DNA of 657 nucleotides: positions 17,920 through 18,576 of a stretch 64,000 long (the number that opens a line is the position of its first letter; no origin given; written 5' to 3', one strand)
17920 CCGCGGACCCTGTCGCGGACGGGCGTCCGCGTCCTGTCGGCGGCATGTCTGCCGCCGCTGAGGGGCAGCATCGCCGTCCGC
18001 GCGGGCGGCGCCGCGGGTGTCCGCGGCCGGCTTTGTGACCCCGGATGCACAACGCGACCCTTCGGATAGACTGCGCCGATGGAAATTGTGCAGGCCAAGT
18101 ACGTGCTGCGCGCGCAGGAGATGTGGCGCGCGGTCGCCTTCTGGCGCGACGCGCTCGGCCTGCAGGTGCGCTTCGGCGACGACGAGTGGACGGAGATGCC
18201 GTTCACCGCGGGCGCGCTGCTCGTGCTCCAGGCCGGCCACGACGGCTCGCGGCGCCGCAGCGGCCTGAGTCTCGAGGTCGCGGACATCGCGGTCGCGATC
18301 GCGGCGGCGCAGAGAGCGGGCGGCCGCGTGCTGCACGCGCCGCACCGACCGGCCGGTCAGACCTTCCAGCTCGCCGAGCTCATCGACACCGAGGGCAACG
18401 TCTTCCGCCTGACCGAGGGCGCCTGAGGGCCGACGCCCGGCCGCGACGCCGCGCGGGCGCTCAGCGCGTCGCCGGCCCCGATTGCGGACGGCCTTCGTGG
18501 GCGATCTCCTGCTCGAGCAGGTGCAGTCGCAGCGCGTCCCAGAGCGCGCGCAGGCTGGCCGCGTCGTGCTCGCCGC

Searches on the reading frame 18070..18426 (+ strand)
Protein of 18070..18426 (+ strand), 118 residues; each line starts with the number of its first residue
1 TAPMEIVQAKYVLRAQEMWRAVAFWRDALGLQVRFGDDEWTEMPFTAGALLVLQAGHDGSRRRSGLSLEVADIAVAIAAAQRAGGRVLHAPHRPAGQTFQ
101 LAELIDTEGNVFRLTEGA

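Call 24: search_protein_families(library=pfam, proteins=[window:18070-18426:+], max_evalue=0.01)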
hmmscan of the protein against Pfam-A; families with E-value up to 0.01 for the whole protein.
window:18070-18426:+ (118 aa): 2 families
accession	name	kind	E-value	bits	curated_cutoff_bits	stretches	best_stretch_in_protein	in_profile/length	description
PF18029.7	Glyoxalase_6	-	6.2e-11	43.3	23.6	1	12-115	3-106/106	Glyoxalase-like domain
PF00903.31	Glyoxalase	-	0.0001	23.1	20.6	1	11-112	5-119/121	Glyoxalase/Bleomycin resistance protein/Dioxygenase superfamily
